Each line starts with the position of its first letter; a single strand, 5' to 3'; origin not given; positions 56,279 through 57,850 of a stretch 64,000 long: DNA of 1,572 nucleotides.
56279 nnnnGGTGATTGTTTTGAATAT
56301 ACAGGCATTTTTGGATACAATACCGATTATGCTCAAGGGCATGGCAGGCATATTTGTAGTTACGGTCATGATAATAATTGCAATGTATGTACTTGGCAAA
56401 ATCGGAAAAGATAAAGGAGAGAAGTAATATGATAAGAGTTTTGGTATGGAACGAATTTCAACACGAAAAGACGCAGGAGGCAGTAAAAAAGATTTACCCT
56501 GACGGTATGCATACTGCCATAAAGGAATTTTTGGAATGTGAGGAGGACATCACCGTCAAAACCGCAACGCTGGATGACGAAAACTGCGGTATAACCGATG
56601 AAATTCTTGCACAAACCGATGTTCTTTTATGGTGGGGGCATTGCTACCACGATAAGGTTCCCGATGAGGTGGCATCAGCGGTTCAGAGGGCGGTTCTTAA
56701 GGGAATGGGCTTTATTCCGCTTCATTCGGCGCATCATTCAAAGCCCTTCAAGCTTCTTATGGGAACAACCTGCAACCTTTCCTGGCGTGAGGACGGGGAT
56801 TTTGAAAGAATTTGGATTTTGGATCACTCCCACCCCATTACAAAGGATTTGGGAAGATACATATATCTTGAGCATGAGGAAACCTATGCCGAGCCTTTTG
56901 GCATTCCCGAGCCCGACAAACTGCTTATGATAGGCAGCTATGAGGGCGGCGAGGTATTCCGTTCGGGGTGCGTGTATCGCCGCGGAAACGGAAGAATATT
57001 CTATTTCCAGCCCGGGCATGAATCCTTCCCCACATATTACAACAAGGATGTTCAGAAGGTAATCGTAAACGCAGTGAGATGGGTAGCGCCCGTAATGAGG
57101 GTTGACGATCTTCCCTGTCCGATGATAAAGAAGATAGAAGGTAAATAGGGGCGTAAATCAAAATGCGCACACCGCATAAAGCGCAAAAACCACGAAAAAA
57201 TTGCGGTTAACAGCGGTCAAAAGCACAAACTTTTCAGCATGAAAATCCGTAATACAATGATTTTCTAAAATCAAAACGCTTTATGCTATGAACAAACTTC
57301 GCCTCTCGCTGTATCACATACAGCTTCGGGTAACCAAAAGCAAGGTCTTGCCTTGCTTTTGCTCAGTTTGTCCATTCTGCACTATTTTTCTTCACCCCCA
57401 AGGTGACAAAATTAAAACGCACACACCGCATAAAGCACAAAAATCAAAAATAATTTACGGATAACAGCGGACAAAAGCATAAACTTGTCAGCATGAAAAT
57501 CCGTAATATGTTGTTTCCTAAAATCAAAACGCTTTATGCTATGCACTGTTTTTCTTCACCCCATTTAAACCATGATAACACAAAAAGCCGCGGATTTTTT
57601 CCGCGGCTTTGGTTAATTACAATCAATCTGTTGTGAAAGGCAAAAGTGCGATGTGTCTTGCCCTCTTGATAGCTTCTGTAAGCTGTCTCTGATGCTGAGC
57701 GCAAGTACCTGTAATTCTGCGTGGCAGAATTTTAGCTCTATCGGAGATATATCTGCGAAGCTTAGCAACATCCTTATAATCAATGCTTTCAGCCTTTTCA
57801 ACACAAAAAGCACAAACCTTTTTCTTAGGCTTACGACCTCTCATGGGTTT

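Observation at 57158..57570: Tandem and dispersed short structured repeat elements (A and B) in 3' UTRs, with a compensatory-mutation hairpin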

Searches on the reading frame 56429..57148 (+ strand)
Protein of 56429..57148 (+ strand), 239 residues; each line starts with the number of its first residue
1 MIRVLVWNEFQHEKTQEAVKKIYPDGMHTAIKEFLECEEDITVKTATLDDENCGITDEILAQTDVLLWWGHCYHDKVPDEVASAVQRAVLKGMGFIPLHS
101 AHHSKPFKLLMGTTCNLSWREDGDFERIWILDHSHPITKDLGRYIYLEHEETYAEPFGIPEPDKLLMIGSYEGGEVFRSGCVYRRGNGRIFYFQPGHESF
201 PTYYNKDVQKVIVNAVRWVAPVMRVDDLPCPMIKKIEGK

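Call 17: find_encoding_contigs(protein=window:56429-57148:+, flank=10000, max_places=10)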
Protein window:56429-57148:+ (239 aa): no gene with exactly this product is on record in the collection.
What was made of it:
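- Tried and rejected: The exact ThuA sequence was not on record (call 17).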

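Call 72: search_protein_families(library=pfam, proteins=[window:56429-57148:+], max_evalue=0.001)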
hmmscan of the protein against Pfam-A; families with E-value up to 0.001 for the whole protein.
window:56429-57148:+ (239 aa): 1 family
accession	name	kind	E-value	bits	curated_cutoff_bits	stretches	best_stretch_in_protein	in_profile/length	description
PF06283.17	ThuA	-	7.1e-37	128.1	33.4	1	3-219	1-209/209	Trehalose utilisation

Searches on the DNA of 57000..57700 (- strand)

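Call 5: search_rna_families(source=window, start=57000, end=57700, threshold=evalue, max_evalue=10)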
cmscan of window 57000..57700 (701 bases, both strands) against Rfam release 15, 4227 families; matches with E-value up to 10: 8.
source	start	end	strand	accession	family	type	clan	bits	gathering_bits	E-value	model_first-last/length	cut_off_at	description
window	57332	57364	-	RF03694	mir-266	Gene; miRNA;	-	20.2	80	0.38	1-83/83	no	mir-266 microRNA precursor family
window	57161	57234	-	RF04181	rteR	Gene; sRNA;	-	20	72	2.1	1-84/84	no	rteR sRNA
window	57518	57615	+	RF01485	rli61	Cis-reg;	-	19.6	50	0.69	1-106/106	no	Listeria sRNA rli61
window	57411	57618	+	RF02053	STnc430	Gene; sRNA;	-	18.5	47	2.9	1-162/162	no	Enterobacterial sRNA STnc430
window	57574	57645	-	RF02059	STnc50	Gene; sRNA;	-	17.9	55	3.6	1-84/84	no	Salmonella enterica sRNA STnc40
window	57576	57640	-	RF01485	rli61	Cis-reg;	-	17.6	50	2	1-106/106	no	Listeria sRNA rli61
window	57576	57634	-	RF02432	SpF25_sRNA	Gene; sRNA;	-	16.9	48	5.9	1-102/102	no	Streptococcus sRNA SpF25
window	57307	57361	+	RF02875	AS-pc01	Gene; antisense;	-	14.6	79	9.1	1-99/99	no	Antisense to pHK01_035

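Call 65: build_rna_model(alignment_id=A2, structure=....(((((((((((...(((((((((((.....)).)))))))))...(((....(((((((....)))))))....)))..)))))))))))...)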
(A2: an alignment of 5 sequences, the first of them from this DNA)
Model R1 built from alignment A2 (5 sequences, 97 columns); structure: as given.
model positions 96; base pairs 32; branch points 1; effective number of sequences 0.85; information 0.596 bits per position. Calibrated on 0.2 Mb of random sequence (short: E-values are rough).
structure used (alignment columns):
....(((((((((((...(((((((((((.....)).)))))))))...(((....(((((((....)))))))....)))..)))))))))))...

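Call 66: search_with_rna_model(model_id=R1, sources=[window, L002, L004, L005, L008, L012, L014, L016, L017, L018, L020, L021, L023, L024, L025, L027, L028, L029, L032, L033, L037, L039, L046, L050, L051, L052, L053, L055, L056, L057, L058, L061, L062, L081, L063, L071, L072, L003], max_evalue=0.1, make_alignment=true)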
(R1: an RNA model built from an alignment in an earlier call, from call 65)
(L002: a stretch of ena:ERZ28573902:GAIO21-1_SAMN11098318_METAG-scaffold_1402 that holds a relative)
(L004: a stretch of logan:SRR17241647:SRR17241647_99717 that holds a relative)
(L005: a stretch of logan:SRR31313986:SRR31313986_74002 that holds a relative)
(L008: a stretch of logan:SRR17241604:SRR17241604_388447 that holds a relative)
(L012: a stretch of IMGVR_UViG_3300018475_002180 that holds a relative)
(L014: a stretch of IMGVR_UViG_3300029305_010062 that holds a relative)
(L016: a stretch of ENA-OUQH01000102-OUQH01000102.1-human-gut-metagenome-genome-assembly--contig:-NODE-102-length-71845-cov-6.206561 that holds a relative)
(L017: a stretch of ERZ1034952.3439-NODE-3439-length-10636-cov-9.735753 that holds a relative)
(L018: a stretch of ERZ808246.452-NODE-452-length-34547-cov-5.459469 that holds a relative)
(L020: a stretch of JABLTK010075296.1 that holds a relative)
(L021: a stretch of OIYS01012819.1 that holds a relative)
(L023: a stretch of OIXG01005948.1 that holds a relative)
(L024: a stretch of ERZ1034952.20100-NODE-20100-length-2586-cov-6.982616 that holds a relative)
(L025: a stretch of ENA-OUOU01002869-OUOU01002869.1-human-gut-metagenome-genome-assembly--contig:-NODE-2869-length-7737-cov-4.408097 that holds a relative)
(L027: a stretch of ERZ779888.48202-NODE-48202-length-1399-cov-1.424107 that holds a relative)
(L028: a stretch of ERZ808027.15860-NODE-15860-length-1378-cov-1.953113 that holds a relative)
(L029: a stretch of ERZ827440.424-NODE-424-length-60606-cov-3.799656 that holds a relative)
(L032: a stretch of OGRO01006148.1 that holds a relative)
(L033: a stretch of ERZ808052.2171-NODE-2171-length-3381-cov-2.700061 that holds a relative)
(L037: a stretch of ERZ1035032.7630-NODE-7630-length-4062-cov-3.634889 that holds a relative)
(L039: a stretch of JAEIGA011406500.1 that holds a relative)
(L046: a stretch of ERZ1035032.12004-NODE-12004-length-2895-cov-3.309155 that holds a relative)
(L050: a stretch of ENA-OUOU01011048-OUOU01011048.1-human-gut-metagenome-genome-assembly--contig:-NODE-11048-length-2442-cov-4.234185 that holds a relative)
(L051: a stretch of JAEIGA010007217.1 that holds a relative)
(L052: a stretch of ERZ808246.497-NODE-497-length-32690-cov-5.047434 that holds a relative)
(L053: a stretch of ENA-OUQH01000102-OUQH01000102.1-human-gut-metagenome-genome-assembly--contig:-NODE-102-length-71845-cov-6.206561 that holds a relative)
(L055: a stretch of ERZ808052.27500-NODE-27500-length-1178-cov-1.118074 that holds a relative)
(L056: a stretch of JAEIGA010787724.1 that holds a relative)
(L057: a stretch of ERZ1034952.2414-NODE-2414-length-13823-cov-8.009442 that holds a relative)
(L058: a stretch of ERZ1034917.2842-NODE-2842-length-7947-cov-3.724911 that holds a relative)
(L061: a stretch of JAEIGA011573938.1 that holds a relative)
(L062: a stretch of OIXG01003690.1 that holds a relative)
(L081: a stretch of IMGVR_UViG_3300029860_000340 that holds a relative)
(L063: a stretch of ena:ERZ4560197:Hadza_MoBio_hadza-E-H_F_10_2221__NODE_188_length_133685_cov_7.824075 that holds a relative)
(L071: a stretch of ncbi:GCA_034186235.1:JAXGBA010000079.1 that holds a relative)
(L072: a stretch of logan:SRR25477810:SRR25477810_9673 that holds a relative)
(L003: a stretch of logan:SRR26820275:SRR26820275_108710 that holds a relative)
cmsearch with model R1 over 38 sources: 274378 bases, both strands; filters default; matches with E-value up to 0.1: 32.
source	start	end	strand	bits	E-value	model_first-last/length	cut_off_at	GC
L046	92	187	-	113.6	4.4e-26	1-96/96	no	0.5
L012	245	340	-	113.2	5.6e-26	1-96/96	no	0.5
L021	180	274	-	108.5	8.8e-25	1-96/96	no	0.46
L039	628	724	-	105.9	4.1e-24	1-96/96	no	0.51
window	57285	57379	-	105.7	4.6e-24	1-96/96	no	0.46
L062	2220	2314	-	97.5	6e-22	1-96/96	no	0.47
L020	4850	4935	-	94.5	3.5e-21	1-96/96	no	0.52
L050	2218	2303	-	94.5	3.5e-21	1-96/96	no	0.52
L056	10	106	+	92.2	1.4e-20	1-96/96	no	0.47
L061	10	106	+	92.2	1.4e-20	1-96/96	no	0.47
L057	87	173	+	90.4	3.9e-20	1-96/96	no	0.49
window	37398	37491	+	87.4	2.3e-19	1-96/96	no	0.44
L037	1850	1934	-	86.6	3.7e-19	1-96/96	no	0.54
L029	4868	4964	-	82.1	5.3e-18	1-96/96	no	0.43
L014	1098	1183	+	80.9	1.1e-17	1-96/96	no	0.57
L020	2904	2999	-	79.9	1.9e-17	1-96/96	no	0.54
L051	7925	8011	-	76.8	1.2e-16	1-96/96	no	0.54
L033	3299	3381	+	66.9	4.3e-14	1-82/96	3'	0.49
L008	3590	3664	+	66.8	4.4e-14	1-76/96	3'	0.44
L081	2774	2838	-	59.5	3.3e-12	1-96/96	no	0.54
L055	128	211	+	57.7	9.4e-12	1-96/96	no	0.46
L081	7464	7528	-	56.2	2.3e-11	1-96/96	no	0.52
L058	1598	1678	-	39.9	3.6e-07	1-96/96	no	0.44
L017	10206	10270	+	32.7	2.5e-05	1-96/96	no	0.45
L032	5335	5400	-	32.6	2.6e-05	1-96/96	no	0.45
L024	805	868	+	31.8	4.3e-05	1-96/96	no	0.47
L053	143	206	-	31.8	4.3e-05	1-96/96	no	0.47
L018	9223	9387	+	30.2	0.00011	1-96/96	no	0.45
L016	11867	11932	+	26.7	0.0009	1-96/96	no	0.44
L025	4304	4369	+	26.7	0.0009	1-96/96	no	0.44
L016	1864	1944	-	19.4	0.066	1-96/96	no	0.49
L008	3608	3634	-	18.9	0.089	19-45/96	no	0.41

Alignment A3: 32 matches aligned to the model, 220 columns, each read 5' to 3' on its own strand. Consensus structure (alignment columns), stored with it:
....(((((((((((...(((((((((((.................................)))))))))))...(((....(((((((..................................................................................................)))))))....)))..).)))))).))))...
